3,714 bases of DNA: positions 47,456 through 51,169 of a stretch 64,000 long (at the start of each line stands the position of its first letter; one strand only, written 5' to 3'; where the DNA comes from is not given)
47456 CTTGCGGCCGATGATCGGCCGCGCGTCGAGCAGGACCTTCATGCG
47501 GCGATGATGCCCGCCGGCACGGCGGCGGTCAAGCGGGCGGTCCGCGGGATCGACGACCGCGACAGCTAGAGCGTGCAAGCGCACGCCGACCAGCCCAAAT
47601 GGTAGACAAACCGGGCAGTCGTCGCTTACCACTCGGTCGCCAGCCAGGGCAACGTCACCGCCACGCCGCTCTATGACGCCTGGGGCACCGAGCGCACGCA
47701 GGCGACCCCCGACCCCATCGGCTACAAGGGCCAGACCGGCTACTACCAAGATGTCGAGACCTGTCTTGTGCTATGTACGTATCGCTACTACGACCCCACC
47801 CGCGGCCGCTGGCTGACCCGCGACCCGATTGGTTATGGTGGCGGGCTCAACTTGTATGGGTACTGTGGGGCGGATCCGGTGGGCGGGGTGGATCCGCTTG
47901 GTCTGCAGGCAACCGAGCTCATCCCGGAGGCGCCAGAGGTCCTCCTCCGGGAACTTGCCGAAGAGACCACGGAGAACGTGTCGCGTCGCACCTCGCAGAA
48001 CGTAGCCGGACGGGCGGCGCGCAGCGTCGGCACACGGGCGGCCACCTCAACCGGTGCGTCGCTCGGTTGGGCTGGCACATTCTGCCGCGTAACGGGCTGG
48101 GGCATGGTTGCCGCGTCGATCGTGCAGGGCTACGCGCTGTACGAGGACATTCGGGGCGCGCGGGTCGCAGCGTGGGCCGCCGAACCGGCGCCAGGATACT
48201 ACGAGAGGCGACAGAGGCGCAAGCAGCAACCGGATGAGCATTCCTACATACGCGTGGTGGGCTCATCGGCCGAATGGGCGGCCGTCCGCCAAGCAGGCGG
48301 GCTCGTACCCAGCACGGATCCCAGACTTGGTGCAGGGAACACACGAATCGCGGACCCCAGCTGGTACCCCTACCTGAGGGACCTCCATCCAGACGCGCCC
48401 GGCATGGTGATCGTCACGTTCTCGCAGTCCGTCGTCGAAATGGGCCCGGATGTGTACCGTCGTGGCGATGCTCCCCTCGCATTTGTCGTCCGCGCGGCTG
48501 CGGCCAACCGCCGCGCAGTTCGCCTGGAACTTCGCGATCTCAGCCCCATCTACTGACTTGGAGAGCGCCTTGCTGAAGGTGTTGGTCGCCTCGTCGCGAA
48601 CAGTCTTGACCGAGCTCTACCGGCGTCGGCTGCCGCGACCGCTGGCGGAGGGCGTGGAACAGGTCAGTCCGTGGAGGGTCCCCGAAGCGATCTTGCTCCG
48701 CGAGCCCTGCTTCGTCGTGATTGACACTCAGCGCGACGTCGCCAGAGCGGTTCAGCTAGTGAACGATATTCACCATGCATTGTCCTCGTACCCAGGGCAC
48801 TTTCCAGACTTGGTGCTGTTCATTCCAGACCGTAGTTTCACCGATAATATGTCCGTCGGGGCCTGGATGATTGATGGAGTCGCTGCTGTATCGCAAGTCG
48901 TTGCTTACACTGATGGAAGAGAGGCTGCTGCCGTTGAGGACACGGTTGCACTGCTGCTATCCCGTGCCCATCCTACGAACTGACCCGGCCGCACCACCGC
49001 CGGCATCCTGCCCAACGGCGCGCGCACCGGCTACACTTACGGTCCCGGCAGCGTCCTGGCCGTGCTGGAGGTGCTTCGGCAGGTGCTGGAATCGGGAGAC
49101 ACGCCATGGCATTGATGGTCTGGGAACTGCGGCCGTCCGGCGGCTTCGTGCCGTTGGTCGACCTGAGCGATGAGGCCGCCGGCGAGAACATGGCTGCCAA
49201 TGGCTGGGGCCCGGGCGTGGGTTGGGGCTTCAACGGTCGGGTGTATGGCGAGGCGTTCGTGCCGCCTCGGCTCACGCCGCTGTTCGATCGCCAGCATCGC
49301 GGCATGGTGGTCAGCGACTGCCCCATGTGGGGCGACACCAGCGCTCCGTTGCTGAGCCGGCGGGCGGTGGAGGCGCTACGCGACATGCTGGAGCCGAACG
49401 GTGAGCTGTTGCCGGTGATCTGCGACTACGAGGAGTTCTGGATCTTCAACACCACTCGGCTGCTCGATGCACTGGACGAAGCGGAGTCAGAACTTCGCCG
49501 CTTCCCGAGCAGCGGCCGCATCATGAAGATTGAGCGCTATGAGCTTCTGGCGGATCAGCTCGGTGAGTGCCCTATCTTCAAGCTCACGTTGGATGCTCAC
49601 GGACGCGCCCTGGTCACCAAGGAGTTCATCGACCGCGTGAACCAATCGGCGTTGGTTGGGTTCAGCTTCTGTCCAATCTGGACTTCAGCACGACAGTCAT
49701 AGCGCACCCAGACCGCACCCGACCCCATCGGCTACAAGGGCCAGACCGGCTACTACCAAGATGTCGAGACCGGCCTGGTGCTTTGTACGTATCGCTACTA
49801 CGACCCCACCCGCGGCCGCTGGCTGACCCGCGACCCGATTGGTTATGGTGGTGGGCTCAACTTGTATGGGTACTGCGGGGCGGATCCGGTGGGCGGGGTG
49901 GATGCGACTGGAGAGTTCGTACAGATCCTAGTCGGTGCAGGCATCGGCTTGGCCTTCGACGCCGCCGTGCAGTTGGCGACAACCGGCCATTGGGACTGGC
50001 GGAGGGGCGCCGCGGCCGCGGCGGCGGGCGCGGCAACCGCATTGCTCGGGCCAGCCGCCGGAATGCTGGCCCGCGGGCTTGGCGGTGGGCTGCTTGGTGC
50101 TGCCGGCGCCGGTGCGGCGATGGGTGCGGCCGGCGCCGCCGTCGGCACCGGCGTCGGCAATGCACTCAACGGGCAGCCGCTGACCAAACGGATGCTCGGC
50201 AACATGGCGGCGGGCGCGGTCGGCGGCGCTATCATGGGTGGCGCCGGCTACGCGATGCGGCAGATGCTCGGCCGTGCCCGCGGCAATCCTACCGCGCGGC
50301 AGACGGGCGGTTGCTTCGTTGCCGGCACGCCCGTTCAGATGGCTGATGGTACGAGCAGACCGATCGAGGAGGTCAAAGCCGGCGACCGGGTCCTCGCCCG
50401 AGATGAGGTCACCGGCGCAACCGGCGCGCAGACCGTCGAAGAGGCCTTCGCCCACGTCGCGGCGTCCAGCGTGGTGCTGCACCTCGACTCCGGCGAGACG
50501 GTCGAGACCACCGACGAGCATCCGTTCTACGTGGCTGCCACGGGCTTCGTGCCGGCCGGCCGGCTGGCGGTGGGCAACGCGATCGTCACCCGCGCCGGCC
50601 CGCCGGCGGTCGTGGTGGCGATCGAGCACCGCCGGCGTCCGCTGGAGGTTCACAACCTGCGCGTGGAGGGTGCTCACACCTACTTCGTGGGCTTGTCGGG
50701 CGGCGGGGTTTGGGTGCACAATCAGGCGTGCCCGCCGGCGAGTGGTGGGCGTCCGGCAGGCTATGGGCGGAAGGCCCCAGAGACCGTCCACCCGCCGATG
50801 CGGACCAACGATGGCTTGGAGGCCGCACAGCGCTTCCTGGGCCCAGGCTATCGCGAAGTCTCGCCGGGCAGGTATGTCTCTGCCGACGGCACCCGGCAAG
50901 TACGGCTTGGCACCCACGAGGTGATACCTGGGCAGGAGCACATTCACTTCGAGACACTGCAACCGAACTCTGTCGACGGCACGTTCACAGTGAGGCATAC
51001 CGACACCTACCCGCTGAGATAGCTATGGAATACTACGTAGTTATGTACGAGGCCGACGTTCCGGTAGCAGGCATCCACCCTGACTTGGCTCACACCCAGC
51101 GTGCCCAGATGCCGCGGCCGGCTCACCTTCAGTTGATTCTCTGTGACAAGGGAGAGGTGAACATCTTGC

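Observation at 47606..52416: Array of three orphan rhs C-terminal toxin tips with cognate low-GC immunity-like genes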

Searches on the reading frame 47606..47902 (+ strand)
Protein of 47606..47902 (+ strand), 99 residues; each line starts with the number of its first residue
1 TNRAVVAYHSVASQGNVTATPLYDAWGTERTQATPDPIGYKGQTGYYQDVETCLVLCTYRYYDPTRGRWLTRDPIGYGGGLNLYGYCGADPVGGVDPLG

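Call 23: find_related_loci(query=window:47606-47902:+, collection=genome_contigs, flank=10000)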
Query seq(99 aa) (99 aa) in genome_contigs; peptide patterns used: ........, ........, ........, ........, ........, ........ (x = any residue, [..] = any of these).
179 stretches matched a pattern; 58 encode a relative of the query (tblastn E <= 1e-3); 54 distinct loci.
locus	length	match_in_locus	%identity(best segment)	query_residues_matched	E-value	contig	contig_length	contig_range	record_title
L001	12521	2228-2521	59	9-99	2e-34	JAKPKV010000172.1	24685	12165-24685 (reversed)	MAG: Armatimonadota bacterium isolate JPAS_maxbin.148 k141_492414, whole genome shotgun sequence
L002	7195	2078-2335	60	17-99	1e-29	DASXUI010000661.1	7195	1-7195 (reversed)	MAG TPA_asm: Armatimonadota bacterium isolate SMAG_U4714 k141_81036, whole genome shotgun sequence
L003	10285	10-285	57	9-99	4e-28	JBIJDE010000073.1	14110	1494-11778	MAG: Armatimonadota bacterium isolate ME2006-08-22D15_3300044611_group2_bin191 Rohwer_bin399_scaffold_1640_c2, whole gen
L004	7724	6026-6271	62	19-99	3e-28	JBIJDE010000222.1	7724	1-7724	MAG: Armatimonadota bacterium isolate ME2006-08-22D15_3300044611_group2_bin191 Rohwer_bin399_scaffold_14487_c1, whole ge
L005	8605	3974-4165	69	36-99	7e-25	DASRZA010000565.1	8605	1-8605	MAG TPA_asm: Armatimonadota bacterium isolate SMAG_U13960 k141_1128273, whole genome shotgun sequence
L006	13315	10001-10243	56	20-99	2e-23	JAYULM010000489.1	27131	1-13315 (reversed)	MAG: Armatimonadota bacterium isolate GFS_9362 GFS_9362_488, whole genome shotgun sequence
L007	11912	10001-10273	49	13-99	6e-23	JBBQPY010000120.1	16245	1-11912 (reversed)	MAG: Chthonomonadales bacterium isolate Co_metawrap_1542 Cmw_1542_k141_22064748_length_16245_cov_10.9950, whole genome s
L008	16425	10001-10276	51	10-99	1e-22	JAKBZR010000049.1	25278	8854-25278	MAG: bacterium isolate WY3.bin81 NODE_3051_length_25278_cov_1.631903, whole genome shotgun sequence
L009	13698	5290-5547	50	14-99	2e-22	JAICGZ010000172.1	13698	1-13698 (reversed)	MAG: Pyrinomonadaceae bacterium isolate CK_bin.38 k141_388596_length_13698_cov_21.4043, whole genome shotgun sequence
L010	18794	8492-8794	50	2-99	5e-28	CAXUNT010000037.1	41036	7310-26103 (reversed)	MAG TPA_asm: uncultured Armatimonadales bacterium isolate public_SRR14722125_metawrap_bin.1 genome assembly, contig: pub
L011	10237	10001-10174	69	42-99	7e-21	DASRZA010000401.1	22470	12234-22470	MAG TPA_asm: Armatimonadota bacterium isolate SMAG_U13960 k141_1431280, whole genome shotgun sequence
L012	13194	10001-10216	56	15-84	2e-20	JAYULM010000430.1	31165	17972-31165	MAG: Armatimonadota bacterium isolate GFS_9362 GFS_9362_429, whole genome shotgun sequence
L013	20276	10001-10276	46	14-99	1e-19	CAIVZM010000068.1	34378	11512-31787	MAG: uncultured Armatimonadetes bacterium isolate Kiruna2_bin-4349 genome assembly, contig: bin-4349:68/84, whole genome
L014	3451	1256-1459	54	31-99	3e-18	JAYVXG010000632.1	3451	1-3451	MAG: Armatimonadota bacterium isolate GL85_DN_concoct_207 GL85_DN_concoct_207_631, whole genome shotgun sequence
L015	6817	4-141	67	54-99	6e-18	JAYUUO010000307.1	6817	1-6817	MAG: Armatimonadota bacterium isolate GL122_UP_metabat_80 GL122_UP_metabat_80_306, whole genome shotgun sequence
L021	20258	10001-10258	52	4-99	1e-25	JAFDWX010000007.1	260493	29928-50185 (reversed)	MAG: Armatimonadota bacterium isolate SZAS-8 ARMAT-KAN-5__7__length-260493, whole genome shotgun sequence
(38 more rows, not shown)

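Call 80: search_protein_families(library=pfam, proteins=[L021:5219-10873:+, L010:3455-9208:+, L007:5366-10744:+, L006:5879-10783:+], max_evalue=0.001)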
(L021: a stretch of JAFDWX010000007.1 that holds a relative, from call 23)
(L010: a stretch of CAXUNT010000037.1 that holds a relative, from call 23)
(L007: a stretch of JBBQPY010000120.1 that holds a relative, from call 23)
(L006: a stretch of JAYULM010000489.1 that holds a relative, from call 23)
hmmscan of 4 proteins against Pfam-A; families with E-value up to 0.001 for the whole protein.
L021:5219-10873:+ (1885 aa): 4 families
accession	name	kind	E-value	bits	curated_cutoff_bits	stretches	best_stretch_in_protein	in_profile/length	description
PF05593.20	RHS_repeat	-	4.3e-32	110.3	22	5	1229-1263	1-34/38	RHS Repeat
PF15649.12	Tox-REase-7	-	8.2e-14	52.1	25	1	1791-1871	1-84/84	Restriction endonuclease fold toxin 7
PF03412.21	Peptidase_C39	-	1.1e-09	38.6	22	1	189-280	10-103/133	Peptidase C39 family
PF20148.4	DUF6531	-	0.00012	22.8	24.1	1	394-462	1-54/74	Domain of unknown function (DUF6531)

L010:3455-9208:+ (1918 aa): 3 families
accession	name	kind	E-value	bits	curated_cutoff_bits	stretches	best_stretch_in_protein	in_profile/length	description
PF05593.20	RHS_repeat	-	1.4e-24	86.4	22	3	1312-1349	1-37/38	RHS Repeat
PF03412.21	Peptidase_C39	-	3.5e-10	40.2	22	1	260-343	13-98/133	Peptidase C39 family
PF20148.4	DUF6531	-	0.0001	23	24.1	1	495-558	1-55/74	Domain of unknown function (DUF6531)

L007:5366-10744:+ (1793 aa): 4 families
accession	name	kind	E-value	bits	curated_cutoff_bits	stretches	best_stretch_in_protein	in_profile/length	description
PF05593.20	RHS_repeat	-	3.2e-18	66.1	22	2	1021-1056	3-38/38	RHS Repeat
PF03412.21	Peptidase_C39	-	4.8e-10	39.8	22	1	312-398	12-100/133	Peptidase C39 family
PF20148.4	DUF6531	-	1.1e-05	26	24.1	1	514-573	1-56/74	Domain of unknown function (DUF6531)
PF13699.11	eCIS_core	-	4.7e-05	23.9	22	1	1703-1742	37-76/79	eCIS core domain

L006:5879-10783:+ (1635 aa): 2 families
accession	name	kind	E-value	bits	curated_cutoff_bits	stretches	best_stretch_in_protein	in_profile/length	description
PF05593.20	RHS_repeat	-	4e-27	94.4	22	2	808-840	4-36/38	RHS Repeat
PF20148.4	DUF6531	-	1.6e-05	25.6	24.1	1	324-392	2-62/74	Domain of unknown function (DUF6531)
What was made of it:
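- Closest known: Orphan rhs-CT/rhsI cassettes of Enterobacteria. Different: In that phylum the related full-length Rhs proteins carry Peptidase_C39-like and DUF6531 N-terminal domains rather than PAAR/VgrG-linked ones (call 80).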

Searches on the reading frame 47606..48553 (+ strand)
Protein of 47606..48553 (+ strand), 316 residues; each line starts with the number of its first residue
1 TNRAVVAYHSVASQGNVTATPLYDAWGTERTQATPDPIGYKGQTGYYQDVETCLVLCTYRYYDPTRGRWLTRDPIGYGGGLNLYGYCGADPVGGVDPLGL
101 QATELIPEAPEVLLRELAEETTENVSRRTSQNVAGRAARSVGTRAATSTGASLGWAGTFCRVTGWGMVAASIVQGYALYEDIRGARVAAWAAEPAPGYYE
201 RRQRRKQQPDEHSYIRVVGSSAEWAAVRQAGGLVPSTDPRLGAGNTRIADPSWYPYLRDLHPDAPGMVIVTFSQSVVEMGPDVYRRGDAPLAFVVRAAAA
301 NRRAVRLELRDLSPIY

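Call 8: search_protein_families(library=pfam, proteins=[window:47606-48553:+], max_evalue=1)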
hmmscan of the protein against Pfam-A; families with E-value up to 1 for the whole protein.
window:47606-48553:+ (316 aa): 0 families

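Call 9: search_protein_families(library=ncbifam, proteins=[window:47606-48553:+], max_evalue=1)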
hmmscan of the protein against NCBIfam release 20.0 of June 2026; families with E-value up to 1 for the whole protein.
window:47606-48553:+ (316 aa): 2 families
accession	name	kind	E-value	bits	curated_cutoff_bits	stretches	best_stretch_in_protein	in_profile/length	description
TIGR03696.1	Rhs_assc_core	domain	8.1e-22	77.5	32.5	1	23-100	1-76/76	RHS repeat-associated core domain-containing protein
NF041261.1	RHS_core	equivalog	3.2e-11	41.8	2000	1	11-100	1172-1261/1261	RHS element core protein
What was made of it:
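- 47606..48556 (+): T1, a 5'-truncated rhs fragment. The RHS core tail is at 47606-47890 and ends in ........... The unique tip CT1 is at 47891-48553 (221 aa). TIGR03696 matched over its full length 1-76, E 8e-22 (call 9).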

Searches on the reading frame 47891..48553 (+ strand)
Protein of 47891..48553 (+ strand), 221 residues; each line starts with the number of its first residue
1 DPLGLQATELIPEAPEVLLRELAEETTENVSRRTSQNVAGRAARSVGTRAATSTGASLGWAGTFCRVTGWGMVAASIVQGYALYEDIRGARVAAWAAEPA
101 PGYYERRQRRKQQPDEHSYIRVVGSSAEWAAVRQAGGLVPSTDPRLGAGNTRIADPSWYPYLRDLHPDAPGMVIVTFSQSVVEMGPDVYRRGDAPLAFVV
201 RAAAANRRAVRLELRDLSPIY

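Call 14: search_solved_structures(query=window:47891-48553:+, max_evalue=10)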
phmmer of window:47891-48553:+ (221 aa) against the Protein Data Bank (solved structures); distinct sequences matched with E-value up to 10: 0.

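Call 37: search_protein_representatives(protein=window:47891-48553:+)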
Query: 221 residues. Proteins with E-value up to 0.001 (for the whole library): 1; up to 1e-10: 1; up to 1e-30: 1. The best 1 are listed.
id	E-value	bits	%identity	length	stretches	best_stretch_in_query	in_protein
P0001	1.9e-140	481.8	100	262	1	1-221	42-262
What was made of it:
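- On Orphan rhs-CT/immunity cassette array: T1/I1: there are no relatives to compare (call 37).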

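Call 71: search_dna_similar(query=window:47891-48553:+, collection=plasmids, mode=protein, max_evalue=0.01, max_rows=10)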
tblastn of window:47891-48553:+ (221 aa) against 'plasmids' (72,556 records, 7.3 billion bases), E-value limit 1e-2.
No match.
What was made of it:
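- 47606..48556 (+): It has no homologue among 1.84e9 representatives (call 37) or in plasmids (call 71).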

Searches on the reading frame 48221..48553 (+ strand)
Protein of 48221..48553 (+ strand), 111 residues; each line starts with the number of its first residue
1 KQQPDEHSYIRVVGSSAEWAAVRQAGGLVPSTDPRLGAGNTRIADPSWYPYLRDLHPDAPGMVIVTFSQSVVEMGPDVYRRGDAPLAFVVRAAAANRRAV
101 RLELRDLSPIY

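Call 58: search_protein_families(library=pfam, proteins=[window:48221-48553:+], max_evalue=10)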
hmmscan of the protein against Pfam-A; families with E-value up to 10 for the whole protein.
window:48221-48553:+ (111 aa): 0 families

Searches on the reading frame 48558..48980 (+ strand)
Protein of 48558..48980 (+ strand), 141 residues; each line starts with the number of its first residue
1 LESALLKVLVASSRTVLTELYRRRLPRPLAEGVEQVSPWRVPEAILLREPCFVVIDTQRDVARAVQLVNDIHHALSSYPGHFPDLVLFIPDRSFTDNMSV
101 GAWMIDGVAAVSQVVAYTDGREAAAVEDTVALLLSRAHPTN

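Call 8: search_protein_families(library=pfam, proteins=[window:48558-48980:+], max_evalue=1)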
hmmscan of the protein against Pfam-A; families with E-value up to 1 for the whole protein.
window:48558-48980:+ (141 aa): 0 families

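Call 9: search_protein_families(library=ncbifam, proteins=[window:48558-48980:+], max_evalue=1)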
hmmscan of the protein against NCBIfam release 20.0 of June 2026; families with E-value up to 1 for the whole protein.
window:48558-48980:+ (141 aa): 2 families
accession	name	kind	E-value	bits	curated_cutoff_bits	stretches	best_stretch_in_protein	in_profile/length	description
NF053604.1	PyCsp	equivalog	0.055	13.7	120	1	39-58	22-41/67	RNA chaperone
NF008358.0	PRK11147.1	equivalog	0.16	10.1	936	1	66-123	474-529/635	ABC transporter ATP-binding protein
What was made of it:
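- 48558..48983 (+): I1, a putative immunity ORF of 141 aa. The TTG start is uncertain. GC is 0.589. No Pfam or NCBIfam hit (calls 8, 9).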

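Call 73: search_dna_similar(query=window:48558-48980:+, collection=plasmids, mode=protein, max_evalue=0.01, max_rows=10)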
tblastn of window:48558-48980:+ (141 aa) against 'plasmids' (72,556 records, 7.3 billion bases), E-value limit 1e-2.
No match.
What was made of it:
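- T1/I1 have no relatives, so a toxin/immunity relationship is only positional (calls 37, 71, 73).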

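Call 92: find_related_loci(query=window:48558-48980:+, collection=viral_contigs, flank=4000)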
Query window:48558-48980:+ (141 aa) in viral_contigs; peptide patterns used: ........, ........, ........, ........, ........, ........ (x = any residue, [..] = any of these).
18 stretches matched a pattern, but none encodes a relative of the query by tblastn (E <= 1e-3).
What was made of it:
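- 48558..48983 (+): No match in plasmids or viral contigs (calls 73, 92).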

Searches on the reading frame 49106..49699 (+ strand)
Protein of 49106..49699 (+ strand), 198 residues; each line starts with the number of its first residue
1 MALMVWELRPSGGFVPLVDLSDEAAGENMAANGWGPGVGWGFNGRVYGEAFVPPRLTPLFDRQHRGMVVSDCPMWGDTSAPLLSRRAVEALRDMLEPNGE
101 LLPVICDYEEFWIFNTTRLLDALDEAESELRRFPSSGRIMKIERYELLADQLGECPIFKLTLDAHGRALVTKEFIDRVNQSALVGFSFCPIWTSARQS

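Call 8: search_protein_families(library=pfam, proteins=[window:49106-49699:+], max_evalue=1)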
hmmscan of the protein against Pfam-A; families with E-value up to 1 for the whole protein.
window:49106-49699:+ (198 aa): 1 family
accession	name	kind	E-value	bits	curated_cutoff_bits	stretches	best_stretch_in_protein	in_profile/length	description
PF07791.16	Imm11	-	3.4e-07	30.2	22.1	1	109-190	105-191/194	Immunity protein family (Imm11)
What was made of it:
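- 49106..49702 (+): Imm11-family immunity gene of 198 aa with no upstream toxin, so an orphan immunity gene. PF07791 Imm11, E 3.4e-7, 30.2 bits against a cut-off of 22.1, covering profile positions 105-191 of 194 (call 8).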

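Call 9: search_protein_families(library=ncbifam, proteins=[window:49106-49699:+], max_evalue=1)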
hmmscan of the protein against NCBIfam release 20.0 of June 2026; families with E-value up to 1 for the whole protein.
window:49106-49699:+ (198 aa): 0 families

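Call 13: find_encoding_contigs(protein=window:49106-49699:+, flank=10000, max_places=10)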
Protein window:49106-49699:+ (198 aa): no gene with exactly this product is on record in the collection.

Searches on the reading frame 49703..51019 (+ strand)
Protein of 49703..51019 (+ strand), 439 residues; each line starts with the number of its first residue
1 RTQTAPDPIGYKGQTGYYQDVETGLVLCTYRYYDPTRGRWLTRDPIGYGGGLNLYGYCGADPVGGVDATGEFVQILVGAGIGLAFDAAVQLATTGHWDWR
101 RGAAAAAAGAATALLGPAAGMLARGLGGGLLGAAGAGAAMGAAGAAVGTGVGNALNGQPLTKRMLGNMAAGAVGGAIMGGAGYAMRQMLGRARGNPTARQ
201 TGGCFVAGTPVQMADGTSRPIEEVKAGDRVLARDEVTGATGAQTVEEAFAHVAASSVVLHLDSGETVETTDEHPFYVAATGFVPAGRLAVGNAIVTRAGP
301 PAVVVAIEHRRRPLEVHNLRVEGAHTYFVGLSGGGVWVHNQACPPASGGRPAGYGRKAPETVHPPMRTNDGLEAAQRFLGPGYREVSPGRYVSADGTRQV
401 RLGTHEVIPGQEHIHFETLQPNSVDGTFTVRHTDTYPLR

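Call 8: search_protein_families(library=pfam, proteins=[window:49703-51019:+], max_evalue=1)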
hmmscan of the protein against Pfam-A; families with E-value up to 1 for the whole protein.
window:49703-51019:+ (439 aa): 8 families
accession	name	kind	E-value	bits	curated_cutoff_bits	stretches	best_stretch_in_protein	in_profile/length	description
PF07591.16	PT-HINT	-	6.7e-26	91.6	27.7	1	212-341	3-137/137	Pretoxin HINT domain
PF01079.26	Hint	-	1.7e-08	34.7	29.7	1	197-279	6-90/213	Hint module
PF13403.11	Hint_2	-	2.5e-06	28.4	28.4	1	204-236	2-33/147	Hint domain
PF05203.21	Hom_end_hint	-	3.2e-05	24.5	32.1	1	204-234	1-31/228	Hom_end-associated Hint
PF14890.11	Intein_splicing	-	0.00067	19.9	35.8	1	212-295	2-93/155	Intein splicing domain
PF08517.17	AXH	-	0.0014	19.5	33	1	205-281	1-85/116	Ataxin-1 and HBP1 module (AXH)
PF14623.11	Vint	-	0.0062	16.8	27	1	203-279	1-68/166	Hint-domain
PF17780.6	OCRE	-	0.14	12.7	24.7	1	14-44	18-42/52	OCRE domain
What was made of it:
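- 49703..51022 (+): T2. RHS core tail at 49703-49909. Gly/Ala-rich hydrophobic linker at 49910 to about 50310. Complete PT-HINT at 50312-50725, running from Cys1 to HN|C. Tip CT2 at 50726-51019 (98 aa). PT-HINT E 6.7e-26 (call 8).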

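Call 9: search_protein_families(library=ncbifam, proteins=[window:49703-51019:+], max_evalue=1)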
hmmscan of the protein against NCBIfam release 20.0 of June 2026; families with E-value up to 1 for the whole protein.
window:49703-51019:+ (439 aa): 6 families
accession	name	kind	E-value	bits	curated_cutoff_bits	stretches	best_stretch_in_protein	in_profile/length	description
TIGR03696.1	Rhs_assc_core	domain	1.9e-19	69.9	32.5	1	5-70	13-75/76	RHS repeat-associated core domain-containing protein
NF041261.1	RHS_core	equivalog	6.3e-08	30.9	2000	1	16-70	1207-1260/1261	RHS element core protein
NF005852.0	PRK07773.1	equivalog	7.9e-06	24.4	780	1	202-295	396-491/886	replicative DNA helicase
NF038136.1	rSAM_Rv_intein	exception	0.00069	18.6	700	1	204-274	76-147/574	intein-containing Rv2578c family radical SAM protein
TIGR01445.1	intein_Nterm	domain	0.0056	17.6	24.5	1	204-277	1-83/83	intein N-terminal splicing region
NF052663.1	RtcB_rel_intein2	exception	0.02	13.7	1050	1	203-291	77-167/626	intein-containing RctB family protein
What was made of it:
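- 49703..51022 (+): TIGR03696 E 1.9e-19 (call 9).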
